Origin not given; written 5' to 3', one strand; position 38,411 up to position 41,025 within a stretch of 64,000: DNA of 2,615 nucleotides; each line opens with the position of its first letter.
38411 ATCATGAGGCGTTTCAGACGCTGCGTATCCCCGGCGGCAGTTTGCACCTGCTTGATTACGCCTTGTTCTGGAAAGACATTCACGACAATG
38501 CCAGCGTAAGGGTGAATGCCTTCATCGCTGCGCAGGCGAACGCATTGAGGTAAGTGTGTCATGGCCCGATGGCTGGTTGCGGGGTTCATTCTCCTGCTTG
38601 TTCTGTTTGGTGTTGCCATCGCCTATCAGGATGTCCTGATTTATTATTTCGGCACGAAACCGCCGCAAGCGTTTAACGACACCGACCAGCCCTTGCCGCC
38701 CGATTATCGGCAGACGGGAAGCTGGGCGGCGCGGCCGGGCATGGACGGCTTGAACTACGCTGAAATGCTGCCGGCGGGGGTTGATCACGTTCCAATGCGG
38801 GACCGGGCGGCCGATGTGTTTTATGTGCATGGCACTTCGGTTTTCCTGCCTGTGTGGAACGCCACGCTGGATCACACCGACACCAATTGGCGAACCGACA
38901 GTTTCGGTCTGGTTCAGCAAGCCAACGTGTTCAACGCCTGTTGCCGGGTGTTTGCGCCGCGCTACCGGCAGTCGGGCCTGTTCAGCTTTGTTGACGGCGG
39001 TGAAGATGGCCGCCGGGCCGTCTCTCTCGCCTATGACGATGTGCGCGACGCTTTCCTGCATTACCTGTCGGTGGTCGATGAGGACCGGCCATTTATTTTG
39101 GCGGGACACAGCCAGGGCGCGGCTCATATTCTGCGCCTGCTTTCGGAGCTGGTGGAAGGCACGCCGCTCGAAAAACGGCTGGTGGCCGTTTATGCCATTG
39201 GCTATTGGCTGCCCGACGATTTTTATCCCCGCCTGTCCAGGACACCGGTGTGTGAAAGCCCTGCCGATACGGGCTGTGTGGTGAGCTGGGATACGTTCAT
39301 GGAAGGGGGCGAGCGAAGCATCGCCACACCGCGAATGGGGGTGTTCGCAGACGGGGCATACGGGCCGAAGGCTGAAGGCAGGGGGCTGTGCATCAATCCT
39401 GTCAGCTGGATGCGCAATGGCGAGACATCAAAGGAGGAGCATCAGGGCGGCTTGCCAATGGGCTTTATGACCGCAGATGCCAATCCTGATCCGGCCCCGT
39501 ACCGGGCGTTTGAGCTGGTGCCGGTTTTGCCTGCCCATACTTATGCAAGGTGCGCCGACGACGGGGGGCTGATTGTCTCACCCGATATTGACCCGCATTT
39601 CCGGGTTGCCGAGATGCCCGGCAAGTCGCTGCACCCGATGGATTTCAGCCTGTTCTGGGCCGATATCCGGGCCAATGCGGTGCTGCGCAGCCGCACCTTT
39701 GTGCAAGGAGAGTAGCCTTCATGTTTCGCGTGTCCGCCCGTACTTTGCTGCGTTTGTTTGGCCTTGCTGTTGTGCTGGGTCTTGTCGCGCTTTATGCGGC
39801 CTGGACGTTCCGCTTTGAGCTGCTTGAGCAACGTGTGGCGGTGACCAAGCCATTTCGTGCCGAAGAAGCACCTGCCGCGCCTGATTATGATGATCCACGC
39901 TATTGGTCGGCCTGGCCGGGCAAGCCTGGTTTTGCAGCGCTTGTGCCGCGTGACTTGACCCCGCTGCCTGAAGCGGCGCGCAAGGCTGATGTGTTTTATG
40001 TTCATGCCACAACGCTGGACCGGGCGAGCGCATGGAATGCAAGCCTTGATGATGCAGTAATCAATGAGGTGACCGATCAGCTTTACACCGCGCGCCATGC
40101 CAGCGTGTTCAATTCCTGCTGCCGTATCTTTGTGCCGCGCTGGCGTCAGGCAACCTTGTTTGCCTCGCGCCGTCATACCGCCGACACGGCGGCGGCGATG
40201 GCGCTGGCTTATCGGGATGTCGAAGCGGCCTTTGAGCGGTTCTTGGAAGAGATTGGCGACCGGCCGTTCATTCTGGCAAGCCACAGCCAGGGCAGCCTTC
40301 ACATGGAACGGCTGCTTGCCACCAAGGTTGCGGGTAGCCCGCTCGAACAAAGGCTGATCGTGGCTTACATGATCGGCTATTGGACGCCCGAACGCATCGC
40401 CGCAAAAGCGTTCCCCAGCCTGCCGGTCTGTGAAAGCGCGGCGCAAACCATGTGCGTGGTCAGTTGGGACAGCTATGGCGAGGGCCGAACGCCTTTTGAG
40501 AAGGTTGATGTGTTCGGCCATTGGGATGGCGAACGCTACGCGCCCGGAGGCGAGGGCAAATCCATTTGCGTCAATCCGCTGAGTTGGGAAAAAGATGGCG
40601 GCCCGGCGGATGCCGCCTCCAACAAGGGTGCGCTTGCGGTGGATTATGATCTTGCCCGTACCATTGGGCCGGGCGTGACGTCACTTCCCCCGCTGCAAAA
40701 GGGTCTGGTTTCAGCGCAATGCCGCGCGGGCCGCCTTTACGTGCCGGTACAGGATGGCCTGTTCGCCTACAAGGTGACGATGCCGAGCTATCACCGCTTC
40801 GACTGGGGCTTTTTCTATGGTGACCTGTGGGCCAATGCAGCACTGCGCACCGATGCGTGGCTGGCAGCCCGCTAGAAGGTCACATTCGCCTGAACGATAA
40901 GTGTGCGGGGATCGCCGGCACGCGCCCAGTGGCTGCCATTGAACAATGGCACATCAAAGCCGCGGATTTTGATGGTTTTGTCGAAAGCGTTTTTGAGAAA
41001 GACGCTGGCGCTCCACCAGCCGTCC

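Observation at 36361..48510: Triplicated membrane-anchored DUF3089-like hydrolases convergent with three paralogous TonB-dependent receptors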

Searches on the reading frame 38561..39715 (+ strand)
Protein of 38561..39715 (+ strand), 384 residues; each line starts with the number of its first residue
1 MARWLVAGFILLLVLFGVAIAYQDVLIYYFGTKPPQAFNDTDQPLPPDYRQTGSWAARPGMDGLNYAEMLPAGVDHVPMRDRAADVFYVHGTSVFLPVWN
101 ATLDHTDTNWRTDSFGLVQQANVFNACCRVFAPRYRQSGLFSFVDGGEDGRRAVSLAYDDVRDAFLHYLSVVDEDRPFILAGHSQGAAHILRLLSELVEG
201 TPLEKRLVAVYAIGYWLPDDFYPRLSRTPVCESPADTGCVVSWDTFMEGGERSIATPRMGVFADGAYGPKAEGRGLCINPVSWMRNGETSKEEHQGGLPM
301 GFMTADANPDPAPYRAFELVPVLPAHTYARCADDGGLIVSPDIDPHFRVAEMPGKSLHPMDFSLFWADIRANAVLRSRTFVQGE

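Call 3: search_protein_families(library=pfam, proteins=[window:38561-39715:+], max_evalue=0.01)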
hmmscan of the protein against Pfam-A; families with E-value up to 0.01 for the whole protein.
window:38561-39715:+ (384 aa): 2 families
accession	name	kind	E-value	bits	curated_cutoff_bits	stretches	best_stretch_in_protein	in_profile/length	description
PF11288.14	DUF3089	-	6.2e-59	199.4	23.4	1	84-285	1-206/207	Protein of unknown function (DUF3089)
PF12697.13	Abhydrolase_6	-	0.00015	22.9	26.3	1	88-324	3-169/217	Alpha/beta hydrolase family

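Call 4: search_protein_families(library=ncbifam, proteins=[window:38561-39715:+], max_evalue=0.01)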
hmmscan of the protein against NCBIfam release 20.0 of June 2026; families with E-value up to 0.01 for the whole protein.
window:38561-39715:+ (384 aa): 0 families

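Call 7: find_encoding_contigs(protein=window:38561-39712:+, flank=10000, max_places=6)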
Protein window:38561-39712:+ (384 aa): no gene with exactly this product is on record in the collection.

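Call 57: find_related_loci(query=A4, collection=metagenome_contigs, flank=10000)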
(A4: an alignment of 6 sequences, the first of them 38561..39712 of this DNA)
Query A4 (384 aa) in metagenome_contigs; peptide patterns used: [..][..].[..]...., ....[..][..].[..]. (x = any residue, [..] = any of these).
78 stretches matched a pattern; 13 encode a relative of the query (tblastn E <= 1e-3); 13 distinct loci.
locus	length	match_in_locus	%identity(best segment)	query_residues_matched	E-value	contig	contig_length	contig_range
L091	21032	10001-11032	29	33-382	1e-47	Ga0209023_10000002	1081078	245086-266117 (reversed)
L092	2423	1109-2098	32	34-381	3e-34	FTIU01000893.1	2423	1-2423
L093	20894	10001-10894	27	44-381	3e-31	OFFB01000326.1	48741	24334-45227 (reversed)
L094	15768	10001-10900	26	44-384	5e-29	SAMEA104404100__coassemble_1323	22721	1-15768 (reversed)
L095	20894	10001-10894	25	44-381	1e-27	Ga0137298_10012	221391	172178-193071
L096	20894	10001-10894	25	44-381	1e-27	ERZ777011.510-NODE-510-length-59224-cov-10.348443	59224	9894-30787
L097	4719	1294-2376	28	4-382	3e-26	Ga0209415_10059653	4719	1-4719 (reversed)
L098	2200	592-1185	34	16-198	6e-24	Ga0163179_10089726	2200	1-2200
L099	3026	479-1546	28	43-376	1e-23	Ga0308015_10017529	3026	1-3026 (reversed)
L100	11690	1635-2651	27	24-382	1e-22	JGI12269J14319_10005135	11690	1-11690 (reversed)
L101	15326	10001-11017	27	24-382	1e-22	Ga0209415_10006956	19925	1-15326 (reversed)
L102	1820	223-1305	27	4-382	3e-21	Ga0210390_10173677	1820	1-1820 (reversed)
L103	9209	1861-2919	30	21-376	4e-20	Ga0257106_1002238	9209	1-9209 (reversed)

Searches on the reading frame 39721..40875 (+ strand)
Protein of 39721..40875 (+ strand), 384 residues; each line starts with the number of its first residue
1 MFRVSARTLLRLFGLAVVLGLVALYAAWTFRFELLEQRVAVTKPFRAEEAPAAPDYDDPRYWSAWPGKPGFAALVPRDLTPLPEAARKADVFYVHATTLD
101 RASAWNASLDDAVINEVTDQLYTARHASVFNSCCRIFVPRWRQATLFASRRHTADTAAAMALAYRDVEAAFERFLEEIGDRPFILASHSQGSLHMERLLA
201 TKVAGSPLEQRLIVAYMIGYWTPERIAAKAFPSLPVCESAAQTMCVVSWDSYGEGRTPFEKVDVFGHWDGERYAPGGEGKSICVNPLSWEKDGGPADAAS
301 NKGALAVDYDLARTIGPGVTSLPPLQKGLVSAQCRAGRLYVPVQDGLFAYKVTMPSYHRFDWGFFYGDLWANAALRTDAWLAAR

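Call 3: search_protein_families(library=pfam, proteins=[window:39721-40875:+], max_evalue=0.01)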
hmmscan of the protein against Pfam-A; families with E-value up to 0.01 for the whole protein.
window:39721-40875:+ (384 aa): 1 family
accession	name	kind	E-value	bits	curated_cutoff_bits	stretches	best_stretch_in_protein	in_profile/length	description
PF11288.14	DUF3089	-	2e-57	194.5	23.4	1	89-292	1-207/207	Protein of unknown function (DUF3089)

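Call 4: search_protein_families(library=ncbifam, proteins=[window:39721-40875:+], max_evalue=0.01)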
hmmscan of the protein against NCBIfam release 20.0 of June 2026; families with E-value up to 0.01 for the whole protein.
window:39721-40875:+ (384 aa): 0 families

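Call 59: find_homologous_proteins(query=window:39721-40872:+, max_evalue=1e-60)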
Query window:39721-40872:+ (384 aa): 125 proteins with E <= 1e-60 among 8000 candidates; the best 120 are listed.
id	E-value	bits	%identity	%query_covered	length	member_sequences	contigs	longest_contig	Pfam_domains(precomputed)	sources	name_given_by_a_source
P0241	1.7e-261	885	100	100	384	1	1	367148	PF11288.15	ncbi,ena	-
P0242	1.3e-227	773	85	99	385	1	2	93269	PF11288.15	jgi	-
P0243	3.2e-210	716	79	100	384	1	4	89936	PF11288.15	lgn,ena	-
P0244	6.0e-74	267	40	85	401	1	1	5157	PF11288.15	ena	-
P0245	7.8e-70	254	41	91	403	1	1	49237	PF11288.15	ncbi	ncbi:MAG: DUF3089 domain-containing protein [Pseudomonadota bacterium]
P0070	5.2e-69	251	40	91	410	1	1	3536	PF11288.15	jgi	jgi:hypothetical protein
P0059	7.4e-69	251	39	91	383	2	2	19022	PF11288.15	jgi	jgi:Protein of unknown function (DUF3089)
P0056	1.7e-68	250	39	91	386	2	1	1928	PF11288.15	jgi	jgi:DUF3089 family protein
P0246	4.2e-68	248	38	97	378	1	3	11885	PF11288.15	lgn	-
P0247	8.6e-68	247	45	86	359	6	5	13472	PF11288.15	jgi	jgi:Protein of unknown function (DUF3089)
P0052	9.2e-68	247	40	88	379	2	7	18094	PF11288.15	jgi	jgi:hypothetical protein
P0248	1.3e-67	247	38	97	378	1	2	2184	PF11288.15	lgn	-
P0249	1.6e-67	246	38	97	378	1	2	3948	PF11288.15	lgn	-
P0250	2.3e-67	246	38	90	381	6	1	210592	PF11288.15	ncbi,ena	-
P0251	2.6e-67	246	38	97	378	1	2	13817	PF11288.15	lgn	-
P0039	3.3e-67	245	37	98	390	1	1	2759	PF11288.15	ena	-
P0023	3.6e-67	245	38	96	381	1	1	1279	PF11288.15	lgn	-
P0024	4.0e-67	245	38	97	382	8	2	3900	PF11288.15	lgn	-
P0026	4.8e-67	245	38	97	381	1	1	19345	PF11288.15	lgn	-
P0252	5.8e-67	244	38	97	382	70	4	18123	PF11288.15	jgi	jgi:hypothetical protein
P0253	7.4e-67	244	38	97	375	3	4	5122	PF11288.15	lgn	-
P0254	9.5e-67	244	38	90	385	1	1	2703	PF11288.15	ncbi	-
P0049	9.8e-67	244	38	90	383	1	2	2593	PF11288.15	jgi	jgi:hypothetical protein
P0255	1.0e-66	244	39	90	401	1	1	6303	PF11288.15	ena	-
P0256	1.1e-66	244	38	97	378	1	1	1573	PF11288.15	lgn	-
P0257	1.2e-66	243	38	97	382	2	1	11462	PF11288.15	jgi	jgi:hypothetical protein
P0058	1.4e-66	243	39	91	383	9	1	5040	PF11288.15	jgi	jgi:hypothetical protein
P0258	1.6e-66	243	38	96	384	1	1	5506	PF11288.15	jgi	jgi:hypothetical protein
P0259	2.0e-66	243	37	97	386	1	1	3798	PF11288.15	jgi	jgi:hypothetical protein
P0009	4.6e-66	241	39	86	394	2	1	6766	PF11288.15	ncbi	ncbi:MAG: DUF3089 domain-containing protein [Alphaproteobacteria bacterium]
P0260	4.7e-66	241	38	90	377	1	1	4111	PF11288.15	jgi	jgi:hypothetical protein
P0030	5.4e-66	241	40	90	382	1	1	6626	PF11288.15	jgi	jgi:hypothetical protein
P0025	6.8e-66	241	38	97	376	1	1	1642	PF11288.15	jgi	jgi:DUF3089 family protein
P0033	7.0e-66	241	38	90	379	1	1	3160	PF11288.15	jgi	jgi:hypothetical protein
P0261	1.1e-65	240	37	84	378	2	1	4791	PF11288.15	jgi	jgi:hypothetical protein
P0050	1.1e-65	240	38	86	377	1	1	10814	PF11288.15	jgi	jgi:hypothetical protein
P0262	1.4e-65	240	38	90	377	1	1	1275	PF11288.15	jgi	jgi:hypothetical protein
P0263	2.2e-65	239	38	89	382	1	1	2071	PF11288.15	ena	-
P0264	2.3e-65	239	37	90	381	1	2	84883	PF11288.15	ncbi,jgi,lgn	ncbi:MAG TPA: DUF3089 domain-containing protein [Steroidobacteraceae bacterium]|jgi:hypothetical pro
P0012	3.1e-65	239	39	94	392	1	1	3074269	PF11288.15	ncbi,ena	-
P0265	4.4e-65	238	38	86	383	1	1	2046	PF11288.15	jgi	jgi:hypothetical protein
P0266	5.3e-65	238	37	97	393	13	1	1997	PF11288.15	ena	-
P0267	5.7e-65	238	38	97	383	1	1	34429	PF11288.15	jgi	-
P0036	6.0e-65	238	39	90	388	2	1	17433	PF11288.15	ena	-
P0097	6.2e-65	238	39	98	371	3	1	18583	PF11288.15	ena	-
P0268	7.7e-65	237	42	88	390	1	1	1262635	PF11288.15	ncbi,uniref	ncbi:DUF3089 domain-containing protein [Haliea sp. E17]|uniref:DUF3089 domain-containing protein n=1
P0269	8.8e-65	237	38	97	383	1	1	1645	PF11288.15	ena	-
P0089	8.9e-65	237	39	88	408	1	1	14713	PF11288.15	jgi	-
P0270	1.0e-64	237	36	96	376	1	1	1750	PF11288.15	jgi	jgi:hypothetical protein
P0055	1.2e-64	237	38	91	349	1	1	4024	PF11288.15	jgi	jgi:DUF3089 family protein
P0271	1.3e-64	237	38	90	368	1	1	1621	PF11288.15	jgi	jgi:hypothetical protein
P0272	2.3e-64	236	38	86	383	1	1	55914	PF11288.15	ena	-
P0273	2.4e-64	236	40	86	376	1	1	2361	PF11288.15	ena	-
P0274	2.4e-64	236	38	97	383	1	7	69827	PF11288.15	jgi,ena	-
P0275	2.5e-64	236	38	86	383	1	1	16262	PF11288.15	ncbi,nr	ncbi:MAG TPA: DUF3089 domain-containing protein [Steroidobacteraceae bacterium]|nr:DUF3089 domain-co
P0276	2.7e-64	236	38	86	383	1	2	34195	PF11288.15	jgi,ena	jgi:DUF3089 family protein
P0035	3.1e-64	235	36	98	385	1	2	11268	PF11288.15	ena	-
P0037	3.5e-64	235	38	91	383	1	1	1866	PF11288.15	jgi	jgi:hypothetical protein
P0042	3.7e-64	235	38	91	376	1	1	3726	PF11288.15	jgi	-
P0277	3.8e-64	235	38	91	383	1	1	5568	PF11288.15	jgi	-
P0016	4.8e-64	235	36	97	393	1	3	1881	PF11288.15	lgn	-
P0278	6.8e-64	234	39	97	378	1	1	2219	PF11288.15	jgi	jgi:hypothetical protein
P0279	8.9e-64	234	39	98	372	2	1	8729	PF11288.15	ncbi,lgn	ncbi:MAG: DUF3089 domain-containing protein [Acidobacteriota bacterium]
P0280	9.9e-64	234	37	90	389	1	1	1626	PF11288.15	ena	-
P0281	1.1e-63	234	38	86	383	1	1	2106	PF11288.15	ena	-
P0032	1.2e-63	233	38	86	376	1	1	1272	PF11288.15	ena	-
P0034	1.3e-63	233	38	86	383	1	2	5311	PF11288.15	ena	-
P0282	1.3e-63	233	38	86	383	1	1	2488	PF11288.15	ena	-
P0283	1.4e-63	233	38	86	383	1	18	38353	PF11288.15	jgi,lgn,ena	jgi:DUF3089 family protein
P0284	1.5e-63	233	38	86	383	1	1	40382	PF11288.15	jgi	-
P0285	1.5e-63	233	39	87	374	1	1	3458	PF11288.15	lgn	-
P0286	2.0e-63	233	36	98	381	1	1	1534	PF11288.15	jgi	jgi:hypothetical protein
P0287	2.0e-63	233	37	97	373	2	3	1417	PF11288.15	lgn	-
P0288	2.1e-63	233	40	95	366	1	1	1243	PF11288.15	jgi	jgi:hypothetical protein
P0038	2.2e-63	233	38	86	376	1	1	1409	PF11288.15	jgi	-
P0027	2.3e-63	233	38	86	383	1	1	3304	PF11288.15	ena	-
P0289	2.3e-63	233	38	86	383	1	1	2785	PF11288.15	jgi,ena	-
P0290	2.9e-63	232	38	86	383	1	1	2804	PF11288.15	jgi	-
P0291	2.9e-63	232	38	86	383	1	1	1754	PF11288.15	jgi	-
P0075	3.4e-63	232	36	97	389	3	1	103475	PF11288.15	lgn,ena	-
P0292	3.9e-63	232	36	98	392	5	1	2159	PF11288.15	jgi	jgi:hypothetical protein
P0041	4.3e-63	232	38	97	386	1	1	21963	PF11288.15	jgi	jgi:Protein of unknown function (DUF3089)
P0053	4.4e-63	232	37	96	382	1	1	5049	PF11288.15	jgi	jgi:hypothetical protein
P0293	4.6e-63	232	38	86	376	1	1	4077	PF11288.15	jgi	-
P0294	4.8e-63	232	37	86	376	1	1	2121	PF11288.15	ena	-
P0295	5.1e-63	231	36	98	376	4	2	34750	PF11288.15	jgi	jgi:Protein of unknown function (DUF3089)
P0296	5.4e-63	231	37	97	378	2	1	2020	PF11288.15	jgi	jgi:hypothetical protein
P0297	6.6e-63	231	36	98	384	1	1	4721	PF11288.15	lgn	-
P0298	8.3e-63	231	36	96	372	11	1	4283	PF11288.15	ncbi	-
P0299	1.2e-62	230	38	87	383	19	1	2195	PF11288.15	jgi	-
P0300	1.2e-62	230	36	97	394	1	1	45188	PF11288.15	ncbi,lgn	-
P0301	1.5e-62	230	37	90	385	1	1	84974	PF11288.15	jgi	jgi:hypothetical protein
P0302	1.8e-62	230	38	90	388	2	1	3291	PF11288.15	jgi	jgi:hypothetical protein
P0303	1.8e-62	230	41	89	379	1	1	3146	PF11288.15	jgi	jgi:hypothetical protein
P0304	1.8e-62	230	38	95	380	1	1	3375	PF11288.15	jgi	jgi:hypothetical protein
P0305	1.8e-62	230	36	97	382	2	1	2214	PF11288.15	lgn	-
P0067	2.0e-62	230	39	90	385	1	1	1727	PF11288.15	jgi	jgi:hypothetical protein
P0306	2.1e-62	229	39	89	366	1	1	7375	PF11288.15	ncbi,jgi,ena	jgi:hypothetical protein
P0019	2.2e-62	229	36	90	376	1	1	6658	PF11288.15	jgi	jgi:hypothetical protein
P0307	2.4e-62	229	37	96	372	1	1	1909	PF11288.15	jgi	jgi:hypothetical protein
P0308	3.1e-62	229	36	96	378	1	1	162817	PF11288.15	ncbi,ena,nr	ncbi:MAG TPA: DUF3089 domain-containing protein [Steroidobacteraceae bacterium]|nr:DUF3089 domain-co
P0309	3.1e-62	229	37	90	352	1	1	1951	PF11288.15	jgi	jgi:hypothetical protein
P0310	3.8e-62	229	36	96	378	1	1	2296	PF11288.15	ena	-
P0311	4.0e-62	229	36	95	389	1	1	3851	PF11288.15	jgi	-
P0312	4.3e-62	228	37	96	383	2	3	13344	PF11288.15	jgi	jgi:hypothetical protein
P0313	4.3e-62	228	40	89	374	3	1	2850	PF11288.15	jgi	jgi:hypothetical protein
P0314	4.3e-62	228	42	86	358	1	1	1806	PF11288.15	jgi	jgi:hypothetical protein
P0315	4.6e-62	228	36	97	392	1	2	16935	PF11288.15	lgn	-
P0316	5.3e-62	228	41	86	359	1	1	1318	PF11288.15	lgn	-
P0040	5.4e-62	228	37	85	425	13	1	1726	PF11288.15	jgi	jgi:hypothetical protein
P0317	6.5e-62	228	36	90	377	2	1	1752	PF11288.15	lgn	-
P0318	7.4e-62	228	36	95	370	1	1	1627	PF11288.15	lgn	-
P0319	8.3e-62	227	41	85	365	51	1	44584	PF11288.15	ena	-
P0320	1.3e-61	227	37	88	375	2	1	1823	PF11288.15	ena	-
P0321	1.5e-61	227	35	98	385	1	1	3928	PF11288.15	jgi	jgi:hypothetical protein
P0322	1.6e-61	227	40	85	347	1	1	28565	PF11288.15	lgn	-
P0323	2.4e-61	226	40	89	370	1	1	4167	PF11288.15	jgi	jgi:Protein of unknown function (DUF3089)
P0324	3.4e-61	225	37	88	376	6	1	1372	PF11288.15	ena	-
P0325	3.7e-61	225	41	86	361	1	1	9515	PF11288.15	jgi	jgi:hypothetical protein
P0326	3.8e-61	225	37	88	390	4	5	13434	PF11288.15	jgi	jgi:hypothetical protein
